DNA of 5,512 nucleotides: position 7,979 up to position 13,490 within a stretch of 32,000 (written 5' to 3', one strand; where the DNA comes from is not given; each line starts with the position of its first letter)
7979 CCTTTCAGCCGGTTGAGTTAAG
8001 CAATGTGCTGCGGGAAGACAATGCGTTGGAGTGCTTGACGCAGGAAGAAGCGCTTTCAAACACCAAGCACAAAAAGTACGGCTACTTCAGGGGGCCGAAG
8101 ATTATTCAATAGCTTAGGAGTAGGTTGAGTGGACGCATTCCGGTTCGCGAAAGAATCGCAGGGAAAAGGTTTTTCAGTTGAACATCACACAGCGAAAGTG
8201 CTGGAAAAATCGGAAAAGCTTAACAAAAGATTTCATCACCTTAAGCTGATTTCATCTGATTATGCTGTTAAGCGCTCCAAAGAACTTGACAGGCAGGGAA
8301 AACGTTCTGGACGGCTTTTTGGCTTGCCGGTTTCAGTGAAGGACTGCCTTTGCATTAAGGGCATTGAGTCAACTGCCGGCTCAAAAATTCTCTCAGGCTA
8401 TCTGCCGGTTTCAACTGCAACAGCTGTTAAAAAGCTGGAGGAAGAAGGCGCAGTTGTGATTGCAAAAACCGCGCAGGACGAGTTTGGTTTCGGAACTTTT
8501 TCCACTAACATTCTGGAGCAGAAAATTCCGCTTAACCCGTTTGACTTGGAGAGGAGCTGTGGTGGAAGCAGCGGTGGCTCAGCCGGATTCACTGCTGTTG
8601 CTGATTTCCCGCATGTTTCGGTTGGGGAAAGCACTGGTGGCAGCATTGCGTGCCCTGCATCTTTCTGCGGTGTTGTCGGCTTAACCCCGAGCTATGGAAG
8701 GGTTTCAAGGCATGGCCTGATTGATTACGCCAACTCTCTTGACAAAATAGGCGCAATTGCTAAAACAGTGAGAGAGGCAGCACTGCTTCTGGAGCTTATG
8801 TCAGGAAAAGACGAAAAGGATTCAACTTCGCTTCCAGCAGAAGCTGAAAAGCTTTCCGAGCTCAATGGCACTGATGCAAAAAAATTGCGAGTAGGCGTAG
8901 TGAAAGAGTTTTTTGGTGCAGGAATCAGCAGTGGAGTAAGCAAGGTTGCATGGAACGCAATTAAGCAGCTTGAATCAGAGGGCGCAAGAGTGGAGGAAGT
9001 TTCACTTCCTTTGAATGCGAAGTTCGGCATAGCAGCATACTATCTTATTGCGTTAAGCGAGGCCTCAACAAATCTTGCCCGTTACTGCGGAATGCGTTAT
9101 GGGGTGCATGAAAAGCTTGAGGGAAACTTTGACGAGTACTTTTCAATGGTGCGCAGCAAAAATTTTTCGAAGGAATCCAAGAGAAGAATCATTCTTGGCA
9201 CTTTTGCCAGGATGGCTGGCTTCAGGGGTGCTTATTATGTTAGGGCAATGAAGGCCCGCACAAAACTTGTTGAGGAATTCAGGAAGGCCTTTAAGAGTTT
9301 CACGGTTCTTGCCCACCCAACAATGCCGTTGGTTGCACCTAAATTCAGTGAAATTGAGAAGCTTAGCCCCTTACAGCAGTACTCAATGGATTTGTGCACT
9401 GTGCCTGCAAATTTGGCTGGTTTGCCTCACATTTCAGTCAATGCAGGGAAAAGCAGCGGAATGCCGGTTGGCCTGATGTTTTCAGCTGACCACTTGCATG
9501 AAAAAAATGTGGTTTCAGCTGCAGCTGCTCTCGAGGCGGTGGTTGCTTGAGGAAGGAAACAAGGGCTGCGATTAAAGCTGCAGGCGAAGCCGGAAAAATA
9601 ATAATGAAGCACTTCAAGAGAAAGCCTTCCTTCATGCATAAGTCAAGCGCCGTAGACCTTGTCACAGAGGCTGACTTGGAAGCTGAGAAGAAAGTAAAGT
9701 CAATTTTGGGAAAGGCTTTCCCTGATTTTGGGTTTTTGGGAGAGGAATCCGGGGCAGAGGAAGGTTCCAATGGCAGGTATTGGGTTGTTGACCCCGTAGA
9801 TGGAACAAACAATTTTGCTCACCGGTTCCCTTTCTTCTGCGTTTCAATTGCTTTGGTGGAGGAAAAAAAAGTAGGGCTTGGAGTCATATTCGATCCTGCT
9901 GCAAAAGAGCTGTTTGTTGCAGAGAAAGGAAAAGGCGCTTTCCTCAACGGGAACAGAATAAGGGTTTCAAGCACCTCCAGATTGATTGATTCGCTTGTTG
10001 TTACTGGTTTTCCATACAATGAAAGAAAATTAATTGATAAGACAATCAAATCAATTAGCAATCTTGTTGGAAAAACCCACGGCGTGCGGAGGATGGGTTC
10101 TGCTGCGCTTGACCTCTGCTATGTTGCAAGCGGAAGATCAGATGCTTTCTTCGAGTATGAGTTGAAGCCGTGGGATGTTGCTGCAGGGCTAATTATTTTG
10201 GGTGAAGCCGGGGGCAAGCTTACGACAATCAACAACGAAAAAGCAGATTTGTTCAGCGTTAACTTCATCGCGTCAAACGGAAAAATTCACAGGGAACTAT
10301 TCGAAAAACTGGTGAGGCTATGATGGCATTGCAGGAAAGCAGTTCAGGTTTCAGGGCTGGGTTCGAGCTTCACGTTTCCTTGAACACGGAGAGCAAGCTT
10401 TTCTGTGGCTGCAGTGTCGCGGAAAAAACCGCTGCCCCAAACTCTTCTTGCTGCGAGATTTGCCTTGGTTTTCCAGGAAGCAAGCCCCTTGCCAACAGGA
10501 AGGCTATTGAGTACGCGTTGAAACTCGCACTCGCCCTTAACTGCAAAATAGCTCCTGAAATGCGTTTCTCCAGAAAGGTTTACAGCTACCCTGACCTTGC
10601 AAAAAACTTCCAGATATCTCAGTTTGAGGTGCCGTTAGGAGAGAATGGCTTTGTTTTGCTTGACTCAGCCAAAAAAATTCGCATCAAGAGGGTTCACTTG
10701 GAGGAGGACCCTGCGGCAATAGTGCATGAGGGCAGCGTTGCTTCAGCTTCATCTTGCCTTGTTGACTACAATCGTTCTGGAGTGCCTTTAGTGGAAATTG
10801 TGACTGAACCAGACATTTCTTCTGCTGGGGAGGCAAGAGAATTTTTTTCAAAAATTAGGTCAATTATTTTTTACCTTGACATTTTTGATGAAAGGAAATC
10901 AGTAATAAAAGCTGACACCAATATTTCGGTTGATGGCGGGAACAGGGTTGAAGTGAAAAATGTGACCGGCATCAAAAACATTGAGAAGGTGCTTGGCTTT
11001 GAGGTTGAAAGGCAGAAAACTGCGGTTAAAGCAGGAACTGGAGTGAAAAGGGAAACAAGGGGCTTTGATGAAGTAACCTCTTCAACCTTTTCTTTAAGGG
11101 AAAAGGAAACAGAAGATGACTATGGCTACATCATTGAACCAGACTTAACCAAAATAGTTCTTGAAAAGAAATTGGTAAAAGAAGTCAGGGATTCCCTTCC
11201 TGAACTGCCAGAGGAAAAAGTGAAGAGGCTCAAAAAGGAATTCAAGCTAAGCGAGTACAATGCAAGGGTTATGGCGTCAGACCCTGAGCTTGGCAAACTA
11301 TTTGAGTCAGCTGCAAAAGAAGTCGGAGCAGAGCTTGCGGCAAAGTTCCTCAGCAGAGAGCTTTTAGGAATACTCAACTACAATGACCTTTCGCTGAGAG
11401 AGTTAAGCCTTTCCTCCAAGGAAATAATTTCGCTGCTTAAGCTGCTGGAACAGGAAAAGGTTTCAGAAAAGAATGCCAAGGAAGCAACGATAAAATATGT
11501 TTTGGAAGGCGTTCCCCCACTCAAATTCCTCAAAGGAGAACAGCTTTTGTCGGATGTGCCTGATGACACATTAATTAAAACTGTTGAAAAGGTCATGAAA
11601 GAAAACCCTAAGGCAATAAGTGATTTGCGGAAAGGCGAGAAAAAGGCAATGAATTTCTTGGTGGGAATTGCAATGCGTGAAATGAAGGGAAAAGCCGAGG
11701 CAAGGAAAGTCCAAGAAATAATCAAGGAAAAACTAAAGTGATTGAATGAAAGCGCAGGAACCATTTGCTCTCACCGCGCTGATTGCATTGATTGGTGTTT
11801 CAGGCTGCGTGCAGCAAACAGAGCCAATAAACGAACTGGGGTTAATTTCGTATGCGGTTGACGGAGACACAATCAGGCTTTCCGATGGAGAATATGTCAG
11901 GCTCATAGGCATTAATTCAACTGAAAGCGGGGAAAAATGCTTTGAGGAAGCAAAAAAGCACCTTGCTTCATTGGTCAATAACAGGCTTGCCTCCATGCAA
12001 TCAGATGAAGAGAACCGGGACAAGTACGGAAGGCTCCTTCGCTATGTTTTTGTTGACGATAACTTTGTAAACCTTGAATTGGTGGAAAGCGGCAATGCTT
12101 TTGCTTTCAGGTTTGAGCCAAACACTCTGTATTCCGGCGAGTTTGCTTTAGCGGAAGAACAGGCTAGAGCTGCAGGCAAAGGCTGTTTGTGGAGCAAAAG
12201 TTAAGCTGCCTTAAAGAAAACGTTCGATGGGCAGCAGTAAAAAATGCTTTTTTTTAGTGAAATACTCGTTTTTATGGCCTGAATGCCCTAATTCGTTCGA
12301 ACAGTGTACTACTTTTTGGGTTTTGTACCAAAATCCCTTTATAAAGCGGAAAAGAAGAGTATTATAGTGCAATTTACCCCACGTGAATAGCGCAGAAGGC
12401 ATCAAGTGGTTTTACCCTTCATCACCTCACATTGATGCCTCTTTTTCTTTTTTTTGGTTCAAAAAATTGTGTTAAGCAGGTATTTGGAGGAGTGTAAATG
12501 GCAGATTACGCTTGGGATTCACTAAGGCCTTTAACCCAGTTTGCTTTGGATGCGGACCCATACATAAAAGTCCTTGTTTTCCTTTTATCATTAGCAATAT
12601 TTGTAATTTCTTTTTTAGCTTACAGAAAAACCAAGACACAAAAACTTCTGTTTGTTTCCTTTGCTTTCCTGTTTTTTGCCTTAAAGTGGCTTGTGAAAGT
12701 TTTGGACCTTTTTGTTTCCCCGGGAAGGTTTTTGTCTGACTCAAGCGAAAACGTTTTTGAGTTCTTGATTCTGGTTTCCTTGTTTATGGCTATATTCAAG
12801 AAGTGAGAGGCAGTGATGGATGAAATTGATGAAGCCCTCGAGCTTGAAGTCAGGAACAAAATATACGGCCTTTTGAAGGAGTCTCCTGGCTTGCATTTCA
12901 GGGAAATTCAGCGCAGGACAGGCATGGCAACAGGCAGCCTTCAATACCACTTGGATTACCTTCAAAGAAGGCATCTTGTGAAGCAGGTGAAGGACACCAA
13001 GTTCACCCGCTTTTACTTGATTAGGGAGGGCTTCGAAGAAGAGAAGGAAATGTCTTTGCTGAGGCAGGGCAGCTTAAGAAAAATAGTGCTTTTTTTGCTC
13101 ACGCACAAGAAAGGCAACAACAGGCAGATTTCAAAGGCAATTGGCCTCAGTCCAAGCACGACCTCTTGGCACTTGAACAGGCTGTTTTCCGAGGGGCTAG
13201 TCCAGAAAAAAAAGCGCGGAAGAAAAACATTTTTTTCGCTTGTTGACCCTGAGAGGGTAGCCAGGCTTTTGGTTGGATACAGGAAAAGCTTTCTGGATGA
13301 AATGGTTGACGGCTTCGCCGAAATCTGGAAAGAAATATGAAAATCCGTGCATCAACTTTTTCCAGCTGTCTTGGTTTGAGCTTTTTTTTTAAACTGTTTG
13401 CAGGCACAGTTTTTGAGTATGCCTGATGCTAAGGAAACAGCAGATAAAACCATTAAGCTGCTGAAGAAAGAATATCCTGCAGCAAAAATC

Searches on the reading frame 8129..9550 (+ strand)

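Call 11: search_protein_families(library=pfam, proteins=[window:8129-9550:+])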
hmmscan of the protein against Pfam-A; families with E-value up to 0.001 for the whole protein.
window:8129-9550:+ (473 aa): 1 family
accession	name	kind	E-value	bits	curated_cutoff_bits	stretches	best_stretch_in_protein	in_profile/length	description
PF01425.27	Amidase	-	3.8e-113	379.3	27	1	21-461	3-444/445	Amidase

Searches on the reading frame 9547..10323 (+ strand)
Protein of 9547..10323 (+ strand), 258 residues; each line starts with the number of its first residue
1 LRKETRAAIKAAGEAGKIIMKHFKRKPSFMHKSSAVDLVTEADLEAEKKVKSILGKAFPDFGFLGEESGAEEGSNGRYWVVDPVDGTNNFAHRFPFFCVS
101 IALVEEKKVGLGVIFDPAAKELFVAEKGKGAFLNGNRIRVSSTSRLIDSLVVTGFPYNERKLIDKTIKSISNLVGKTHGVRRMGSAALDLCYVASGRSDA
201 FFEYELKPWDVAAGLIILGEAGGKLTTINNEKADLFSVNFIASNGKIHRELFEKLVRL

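Call 11: search_protein_families(library=pfam, proteins=[window:9547-10323:+])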
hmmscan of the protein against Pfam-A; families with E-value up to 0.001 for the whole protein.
window:9547-10323:+ (258 aa): 1 family
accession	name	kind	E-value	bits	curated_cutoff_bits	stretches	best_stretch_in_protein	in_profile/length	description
PF00459.30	Inositol_P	-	9.7e-74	248.7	27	1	4-254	5-265/271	Inositol monophosphatase family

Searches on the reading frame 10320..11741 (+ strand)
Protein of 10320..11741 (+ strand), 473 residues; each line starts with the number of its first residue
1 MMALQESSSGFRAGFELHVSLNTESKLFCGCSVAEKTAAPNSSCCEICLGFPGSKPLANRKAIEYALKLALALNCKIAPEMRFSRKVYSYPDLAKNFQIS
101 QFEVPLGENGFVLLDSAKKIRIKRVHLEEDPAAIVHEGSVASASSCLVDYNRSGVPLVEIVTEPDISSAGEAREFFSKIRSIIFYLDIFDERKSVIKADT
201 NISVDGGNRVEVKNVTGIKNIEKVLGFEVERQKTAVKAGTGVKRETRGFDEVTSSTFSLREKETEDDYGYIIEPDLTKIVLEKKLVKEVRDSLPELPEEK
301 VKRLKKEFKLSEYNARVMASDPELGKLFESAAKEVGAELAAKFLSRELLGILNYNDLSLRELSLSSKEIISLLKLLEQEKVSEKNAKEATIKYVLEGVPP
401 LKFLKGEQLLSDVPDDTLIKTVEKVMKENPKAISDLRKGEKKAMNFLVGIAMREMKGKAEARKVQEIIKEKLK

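Call 11: search_protein_families(library=pfam, proteins=[window:10320-11741:+])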
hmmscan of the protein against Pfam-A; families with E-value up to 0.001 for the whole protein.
window:10320-11741:+ (473 aa): 2 families
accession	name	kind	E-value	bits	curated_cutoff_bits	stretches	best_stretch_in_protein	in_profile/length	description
PF02934.20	GatB_N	-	1.7e-88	296.9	23.4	1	13-286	3-276/277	GatB/GatE catalytic domain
PF02637.23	GatB_Yqey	-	2.4e-28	99.3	27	1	327-472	2-148/148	GatB domain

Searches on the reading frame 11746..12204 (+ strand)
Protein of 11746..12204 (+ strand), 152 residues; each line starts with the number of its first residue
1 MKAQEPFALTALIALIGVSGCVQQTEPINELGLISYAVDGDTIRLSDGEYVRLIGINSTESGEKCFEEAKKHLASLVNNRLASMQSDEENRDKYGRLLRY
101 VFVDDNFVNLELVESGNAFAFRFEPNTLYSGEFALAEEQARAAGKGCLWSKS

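Call 11: search_protein_families(library=pfam, proteins=[window:11746-12204:+])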
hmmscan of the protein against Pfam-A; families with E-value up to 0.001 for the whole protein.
window:11746-12204:+ (152 aa): 1 family
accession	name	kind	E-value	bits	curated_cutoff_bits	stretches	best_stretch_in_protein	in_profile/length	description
PF00565.23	SNase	-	4.4e-14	53.3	21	1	51-150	2-106/107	Staphylococcal nuclease homologue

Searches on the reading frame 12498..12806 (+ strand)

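Call 62: search_protein_families(library=pfam, proteins=[window:12498-12806:+], max_evalue=0.01)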
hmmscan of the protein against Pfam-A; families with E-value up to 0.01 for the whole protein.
window:12498-12806:+ (102 aa): 4 families
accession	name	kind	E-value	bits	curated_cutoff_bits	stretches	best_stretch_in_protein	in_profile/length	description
PF19447.4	DUF5985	-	0.00045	20.9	27.3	1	22-76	4-59/86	Family of unknown function (DUF5985)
PF24365.1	DUF7521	-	0.00046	20.9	27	1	23-73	4-55/82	Family of unknown function (DUF7521)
PF24283.1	DUF7471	-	0.00088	19.7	27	1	25-100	8-83/86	Family of unknown function (DUF7471)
PF17159.10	MASE3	-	0.0017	18.4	31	1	26-98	16-87/226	Membrane-associated sensor domain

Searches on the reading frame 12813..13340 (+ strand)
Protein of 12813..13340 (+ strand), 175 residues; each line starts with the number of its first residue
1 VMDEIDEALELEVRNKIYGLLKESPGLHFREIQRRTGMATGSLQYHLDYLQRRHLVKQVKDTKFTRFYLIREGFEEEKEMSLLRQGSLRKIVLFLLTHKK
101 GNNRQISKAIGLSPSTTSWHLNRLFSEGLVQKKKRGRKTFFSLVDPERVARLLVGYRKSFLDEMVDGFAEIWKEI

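Call 16: search_protein_families(library=pfam, proteins=[window:12813-13340:+])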
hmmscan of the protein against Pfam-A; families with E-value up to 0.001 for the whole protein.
window:12813-13340:+ (175 aa): 17 families
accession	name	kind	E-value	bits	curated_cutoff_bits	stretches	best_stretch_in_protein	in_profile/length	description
PF24266.1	HTH_HVO_0163_N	-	1.8e-17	63.6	31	1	12-70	2-60/70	HVO_0163, N-terminal HTH domain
PF13412.12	HTH_24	-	1.9e-13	50.2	21.9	2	102-130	19-47/48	Winged helix-turn-helix DNA-binding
PF01022.26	HTH_5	-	6.5e-11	42.4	22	1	89-132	4-47/47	Bacterial regulatory protein, arsR family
PF09339.16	HTH_IclR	-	5.4e-10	39.3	22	1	95-132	12-50/52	IclR helix-turn-helix domain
PF12802.13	MarR_2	-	4.5e-08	33.6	27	1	21-61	14-55/61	MarR family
PF01978.25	TrmB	-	5.6e-08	33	25.6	1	94-147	16-68/68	Sugar-specific transcriptional regulator TrmB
PF01047.28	MarR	-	9.3e-07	29.1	24.6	0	97-134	14-51/59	MarR family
PF03428.19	RP-C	-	0.00019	21.8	24.4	0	103-133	74-104/175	Replication protein C N-terminal domain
PF01325.25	Fe_dep_repress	-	0.0002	21.9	26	1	98-135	20-57/60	Iron dependent repressor, N-terminal DNA binding domain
PF13545.12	HTH_Crp_2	-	0.00027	21.3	27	0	103-151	25-69/70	Crp-like helix-turn-helix domain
PF24034.1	DUF7343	-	0.00027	21.2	27.6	1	92-139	8-57/62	Domain of unknown function (DUF7343)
PF12840.13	HTH_20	-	0.00028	21.2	27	0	105-130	23-48/51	Helix-turn-helix domain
PF14394.12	DUF4423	-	0.00042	20.6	30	0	30-66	40-76/165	Domain of unknown function (DUF4423)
PF01726.22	LexA_DNA_bind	-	0.0007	19.8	23.7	0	104-133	29-59/65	LexA DNA binding domain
PF13463.12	HTH_27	-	0.00079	20.1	22.2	0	92-143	8-64/68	Winged helix DNA-binding domain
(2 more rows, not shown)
